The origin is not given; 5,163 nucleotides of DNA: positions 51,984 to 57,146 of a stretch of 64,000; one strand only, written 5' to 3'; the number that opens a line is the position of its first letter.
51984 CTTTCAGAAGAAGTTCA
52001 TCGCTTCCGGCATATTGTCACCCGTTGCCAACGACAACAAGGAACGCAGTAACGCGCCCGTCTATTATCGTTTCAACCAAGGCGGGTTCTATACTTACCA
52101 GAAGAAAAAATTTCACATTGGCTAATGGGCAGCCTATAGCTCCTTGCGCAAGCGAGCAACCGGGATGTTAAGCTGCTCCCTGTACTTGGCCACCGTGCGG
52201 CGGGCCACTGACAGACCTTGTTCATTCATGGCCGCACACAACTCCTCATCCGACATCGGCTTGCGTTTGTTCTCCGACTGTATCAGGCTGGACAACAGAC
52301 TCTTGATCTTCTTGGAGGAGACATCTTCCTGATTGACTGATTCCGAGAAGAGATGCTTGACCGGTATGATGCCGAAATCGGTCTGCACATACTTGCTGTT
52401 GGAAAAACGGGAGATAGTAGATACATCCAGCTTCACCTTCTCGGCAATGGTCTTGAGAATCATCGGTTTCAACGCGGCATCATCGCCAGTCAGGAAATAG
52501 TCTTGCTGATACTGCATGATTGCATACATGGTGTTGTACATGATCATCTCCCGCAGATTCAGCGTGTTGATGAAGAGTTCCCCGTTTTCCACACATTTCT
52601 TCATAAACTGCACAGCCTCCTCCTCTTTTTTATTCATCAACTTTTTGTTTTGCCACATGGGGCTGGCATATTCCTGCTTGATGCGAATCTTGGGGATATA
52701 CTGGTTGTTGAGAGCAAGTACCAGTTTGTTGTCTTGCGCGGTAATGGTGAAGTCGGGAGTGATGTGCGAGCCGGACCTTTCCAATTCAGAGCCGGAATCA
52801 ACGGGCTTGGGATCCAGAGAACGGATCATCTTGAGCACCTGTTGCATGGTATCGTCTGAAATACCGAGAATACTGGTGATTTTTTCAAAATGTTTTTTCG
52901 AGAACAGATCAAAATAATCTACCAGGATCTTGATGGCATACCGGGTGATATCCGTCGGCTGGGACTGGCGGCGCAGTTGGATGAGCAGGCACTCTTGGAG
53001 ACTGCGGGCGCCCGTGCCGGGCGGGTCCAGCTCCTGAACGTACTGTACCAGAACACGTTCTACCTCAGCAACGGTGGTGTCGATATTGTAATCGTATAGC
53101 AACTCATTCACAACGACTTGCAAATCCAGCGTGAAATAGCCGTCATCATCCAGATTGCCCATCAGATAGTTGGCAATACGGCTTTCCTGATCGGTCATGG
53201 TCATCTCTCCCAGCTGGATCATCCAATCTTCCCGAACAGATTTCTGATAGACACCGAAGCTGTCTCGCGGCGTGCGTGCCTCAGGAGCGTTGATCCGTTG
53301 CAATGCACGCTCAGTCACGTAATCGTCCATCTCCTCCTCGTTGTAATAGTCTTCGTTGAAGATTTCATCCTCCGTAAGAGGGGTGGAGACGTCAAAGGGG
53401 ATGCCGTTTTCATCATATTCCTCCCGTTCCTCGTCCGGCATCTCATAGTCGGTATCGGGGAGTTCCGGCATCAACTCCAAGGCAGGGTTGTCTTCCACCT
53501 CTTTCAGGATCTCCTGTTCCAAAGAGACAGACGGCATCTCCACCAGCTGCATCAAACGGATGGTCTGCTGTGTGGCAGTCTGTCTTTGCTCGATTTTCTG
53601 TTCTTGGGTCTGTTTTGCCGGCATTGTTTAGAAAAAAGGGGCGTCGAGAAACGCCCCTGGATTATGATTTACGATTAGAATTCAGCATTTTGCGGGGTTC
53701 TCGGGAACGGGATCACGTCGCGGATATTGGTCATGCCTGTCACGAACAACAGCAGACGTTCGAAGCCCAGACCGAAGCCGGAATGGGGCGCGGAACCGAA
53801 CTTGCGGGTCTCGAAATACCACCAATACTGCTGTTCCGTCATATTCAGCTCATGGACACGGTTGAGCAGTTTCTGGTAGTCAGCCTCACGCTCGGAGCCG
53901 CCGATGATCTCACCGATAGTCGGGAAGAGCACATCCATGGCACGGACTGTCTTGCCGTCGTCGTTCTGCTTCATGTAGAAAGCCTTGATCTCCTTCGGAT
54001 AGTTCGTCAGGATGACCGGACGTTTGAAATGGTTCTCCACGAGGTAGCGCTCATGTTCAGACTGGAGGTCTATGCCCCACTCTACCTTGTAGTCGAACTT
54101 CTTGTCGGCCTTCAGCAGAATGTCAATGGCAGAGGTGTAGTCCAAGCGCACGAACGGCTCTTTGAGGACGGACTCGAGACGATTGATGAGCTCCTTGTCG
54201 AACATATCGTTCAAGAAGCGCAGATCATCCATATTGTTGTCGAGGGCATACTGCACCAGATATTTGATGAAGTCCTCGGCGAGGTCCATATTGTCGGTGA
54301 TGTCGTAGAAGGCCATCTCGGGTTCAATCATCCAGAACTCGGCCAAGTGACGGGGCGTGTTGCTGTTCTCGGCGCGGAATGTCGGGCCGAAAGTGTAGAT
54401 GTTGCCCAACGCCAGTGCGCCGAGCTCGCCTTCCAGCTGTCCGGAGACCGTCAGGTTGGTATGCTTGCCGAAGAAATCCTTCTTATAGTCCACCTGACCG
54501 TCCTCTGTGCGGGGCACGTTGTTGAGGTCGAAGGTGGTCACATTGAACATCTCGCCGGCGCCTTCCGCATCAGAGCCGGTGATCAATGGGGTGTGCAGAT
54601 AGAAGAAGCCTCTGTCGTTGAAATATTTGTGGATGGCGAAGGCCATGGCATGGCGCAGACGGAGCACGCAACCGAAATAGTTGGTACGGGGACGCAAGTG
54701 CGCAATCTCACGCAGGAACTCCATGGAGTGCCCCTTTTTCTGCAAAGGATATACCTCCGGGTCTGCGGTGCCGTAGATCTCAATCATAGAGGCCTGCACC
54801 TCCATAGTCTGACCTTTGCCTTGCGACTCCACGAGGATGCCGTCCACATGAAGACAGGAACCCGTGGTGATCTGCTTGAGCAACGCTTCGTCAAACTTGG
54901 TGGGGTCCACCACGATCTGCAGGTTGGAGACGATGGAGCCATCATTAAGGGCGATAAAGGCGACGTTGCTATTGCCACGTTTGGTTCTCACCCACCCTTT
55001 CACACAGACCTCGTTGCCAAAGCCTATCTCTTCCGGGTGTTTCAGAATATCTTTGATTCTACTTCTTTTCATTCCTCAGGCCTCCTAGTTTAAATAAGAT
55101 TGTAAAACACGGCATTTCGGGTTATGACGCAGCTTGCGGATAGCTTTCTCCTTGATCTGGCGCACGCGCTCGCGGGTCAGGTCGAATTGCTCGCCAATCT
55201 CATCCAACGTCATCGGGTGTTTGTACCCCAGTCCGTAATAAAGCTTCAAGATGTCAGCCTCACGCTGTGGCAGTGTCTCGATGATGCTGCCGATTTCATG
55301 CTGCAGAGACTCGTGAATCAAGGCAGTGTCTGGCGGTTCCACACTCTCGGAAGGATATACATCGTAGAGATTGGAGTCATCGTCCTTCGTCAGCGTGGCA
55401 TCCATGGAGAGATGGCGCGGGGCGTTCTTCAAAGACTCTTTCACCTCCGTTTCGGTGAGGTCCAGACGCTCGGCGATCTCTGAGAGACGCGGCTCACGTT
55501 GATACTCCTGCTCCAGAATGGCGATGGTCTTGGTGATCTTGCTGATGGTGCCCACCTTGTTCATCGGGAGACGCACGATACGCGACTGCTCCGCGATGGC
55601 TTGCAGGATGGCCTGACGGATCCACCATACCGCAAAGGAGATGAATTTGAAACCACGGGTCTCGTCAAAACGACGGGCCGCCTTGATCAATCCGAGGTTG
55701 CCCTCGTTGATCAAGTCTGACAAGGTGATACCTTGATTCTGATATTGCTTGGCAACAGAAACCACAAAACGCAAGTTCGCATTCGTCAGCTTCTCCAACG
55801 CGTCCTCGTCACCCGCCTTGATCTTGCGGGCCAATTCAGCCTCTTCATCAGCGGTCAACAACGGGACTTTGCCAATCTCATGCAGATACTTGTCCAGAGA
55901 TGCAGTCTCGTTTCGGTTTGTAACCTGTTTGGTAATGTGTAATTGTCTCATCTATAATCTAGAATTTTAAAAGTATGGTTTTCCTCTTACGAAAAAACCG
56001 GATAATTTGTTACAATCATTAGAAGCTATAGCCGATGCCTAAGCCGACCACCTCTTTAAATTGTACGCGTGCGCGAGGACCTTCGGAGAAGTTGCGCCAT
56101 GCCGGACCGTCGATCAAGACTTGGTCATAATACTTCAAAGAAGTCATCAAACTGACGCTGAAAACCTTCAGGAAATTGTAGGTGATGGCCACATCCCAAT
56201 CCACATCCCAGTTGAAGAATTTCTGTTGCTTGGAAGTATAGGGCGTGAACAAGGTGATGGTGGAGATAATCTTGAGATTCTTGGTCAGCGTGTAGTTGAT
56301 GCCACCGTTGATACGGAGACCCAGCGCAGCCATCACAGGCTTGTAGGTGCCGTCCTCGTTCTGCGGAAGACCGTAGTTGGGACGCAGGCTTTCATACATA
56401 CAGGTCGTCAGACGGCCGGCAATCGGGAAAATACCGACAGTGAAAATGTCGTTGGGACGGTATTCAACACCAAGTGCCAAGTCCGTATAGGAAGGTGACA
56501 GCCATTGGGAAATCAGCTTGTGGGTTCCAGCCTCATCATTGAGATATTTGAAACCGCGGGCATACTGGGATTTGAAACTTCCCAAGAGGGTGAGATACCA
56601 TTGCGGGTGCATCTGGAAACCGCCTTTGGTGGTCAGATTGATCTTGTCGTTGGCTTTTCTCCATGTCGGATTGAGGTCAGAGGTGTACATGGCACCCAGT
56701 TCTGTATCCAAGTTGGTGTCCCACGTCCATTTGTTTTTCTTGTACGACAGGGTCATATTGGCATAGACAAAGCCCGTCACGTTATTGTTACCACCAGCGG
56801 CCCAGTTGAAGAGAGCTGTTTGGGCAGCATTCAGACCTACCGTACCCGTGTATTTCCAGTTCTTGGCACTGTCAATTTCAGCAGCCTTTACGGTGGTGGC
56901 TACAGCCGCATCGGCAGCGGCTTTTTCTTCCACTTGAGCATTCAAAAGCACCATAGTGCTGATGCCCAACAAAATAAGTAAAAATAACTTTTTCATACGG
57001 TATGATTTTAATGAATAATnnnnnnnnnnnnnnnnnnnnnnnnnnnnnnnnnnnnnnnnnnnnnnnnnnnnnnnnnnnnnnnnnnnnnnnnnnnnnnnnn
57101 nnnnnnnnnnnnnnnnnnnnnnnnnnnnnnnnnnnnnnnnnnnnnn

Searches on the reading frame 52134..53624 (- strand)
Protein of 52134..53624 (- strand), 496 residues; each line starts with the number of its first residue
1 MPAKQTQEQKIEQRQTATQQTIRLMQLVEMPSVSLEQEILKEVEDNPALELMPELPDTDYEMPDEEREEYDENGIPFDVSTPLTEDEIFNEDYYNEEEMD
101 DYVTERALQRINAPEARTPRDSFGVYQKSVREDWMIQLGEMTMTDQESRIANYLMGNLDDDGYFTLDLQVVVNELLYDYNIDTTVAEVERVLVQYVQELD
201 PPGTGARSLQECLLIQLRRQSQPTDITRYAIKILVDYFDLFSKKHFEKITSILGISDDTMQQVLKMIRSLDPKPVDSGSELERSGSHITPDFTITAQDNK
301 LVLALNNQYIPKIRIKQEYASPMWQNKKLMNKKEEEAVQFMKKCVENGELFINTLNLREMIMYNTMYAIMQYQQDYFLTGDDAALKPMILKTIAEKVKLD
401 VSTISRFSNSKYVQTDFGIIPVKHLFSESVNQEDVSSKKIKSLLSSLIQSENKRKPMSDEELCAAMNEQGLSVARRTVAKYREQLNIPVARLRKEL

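Call 47: search_protein_families(library=pfam, proteins=[window:52134-53624:-], max_evalue=0.00001)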
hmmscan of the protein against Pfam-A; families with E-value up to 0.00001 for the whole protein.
window:52134-53624:- (496 aa): 3 families
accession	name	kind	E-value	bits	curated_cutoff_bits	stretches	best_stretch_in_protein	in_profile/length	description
PF04963.19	Sigma54_CBD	-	2e-48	165.1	22.9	1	125-319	7-185/185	Sigma-54 factor, core binding domain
PF04552.19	Sigma54_DBD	-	5.1e-44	150.3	22.8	1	339-494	2-159/160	Sigma-54, DNA binding domain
PF00309.25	Sigma54_AID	-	3.4e-07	30.4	23.8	1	7-51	2-46/46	Sigma-54 factor, Activator interacting domain (AID)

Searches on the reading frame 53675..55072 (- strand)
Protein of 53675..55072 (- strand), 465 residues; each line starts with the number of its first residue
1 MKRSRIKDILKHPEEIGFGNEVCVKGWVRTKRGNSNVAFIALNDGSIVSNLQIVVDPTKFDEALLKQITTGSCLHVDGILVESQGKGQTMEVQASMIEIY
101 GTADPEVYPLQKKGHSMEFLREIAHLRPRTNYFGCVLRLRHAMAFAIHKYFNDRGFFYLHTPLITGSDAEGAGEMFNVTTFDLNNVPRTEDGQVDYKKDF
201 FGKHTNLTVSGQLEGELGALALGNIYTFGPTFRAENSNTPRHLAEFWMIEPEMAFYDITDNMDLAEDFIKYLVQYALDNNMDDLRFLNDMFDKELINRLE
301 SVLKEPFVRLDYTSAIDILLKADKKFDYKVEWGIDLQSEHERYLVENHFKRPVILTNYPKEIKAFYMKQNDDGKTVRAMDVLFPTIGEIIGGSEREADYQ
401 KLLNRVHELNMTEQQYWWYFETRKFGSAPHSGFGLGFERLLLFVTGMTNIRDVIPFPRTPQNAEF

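Call 47: search_protein_families(library=pfam, proteins=[window:53675-55072:-], max_evalue=0.00001)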
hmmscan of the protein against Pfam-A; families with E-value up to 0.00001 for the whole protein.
window:53675-55072:- (465 aa): 2 families
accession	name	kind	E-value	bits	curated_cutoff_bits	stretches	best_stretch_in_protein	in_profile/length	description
PF00152.25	tRNA-synt_2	-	7.4e-62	209.6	25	1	122-459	7-307/308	tRNA synthetases class II (D, K and N)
PF01336.31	tRNA_anti-codon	-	7.4e-14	51.9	27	1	22-99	1-74/75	OB-fold nucleic acid binding domain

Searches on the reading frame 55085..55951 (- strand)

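Call 48: search_protein_families(library=pfam, proteins=[window:55085-55951:-], max_evalue=0.00001)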
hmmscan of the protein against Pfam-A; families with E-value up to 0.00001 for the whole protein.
window:55085-55951:- (288 aa): 5 families
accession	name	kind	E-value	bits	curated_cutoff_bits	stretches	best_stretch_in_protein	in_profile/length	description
PF04545.22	Sigma70_r4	-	1.5e-21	76.1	24.1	1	224-276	2-50/50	Sigma-70, region 4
PF04542.20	Sigma70_r2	-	1.9e-18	66.5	24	1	57-124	3-70/71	Sigma-70 region 2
PF04539.22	Sigma70_r3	-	2.8e-16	59.8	25.3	1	135-207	2-75/78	Sigma-70 region 3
PF00140.25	Sigma70_r1_2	-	9.1e-16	58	22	1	18-49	2-33/34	Sigma-70 factor, region 1.2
PF08281.18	Sigma70_r4_2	-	1.3e-06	28.4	25.7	0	219-274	3-54/54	Sigma-70, region 4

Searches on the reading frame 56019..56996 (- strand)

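Call 48: search_protein_families(library=pfam, proteins=[window:56019-56996:-], max_evalue=0.00001)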
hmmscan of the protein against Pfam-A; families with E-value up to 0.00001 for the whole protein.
window:56019-56996:- (325 aa): 1 family
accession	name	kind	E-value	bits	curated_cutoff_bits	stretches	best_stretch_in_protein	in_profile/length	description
PF11276.14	DUF3078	-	8.6e-23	81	25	1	58-149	2-92/92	Protein of unknown function (DUF3078)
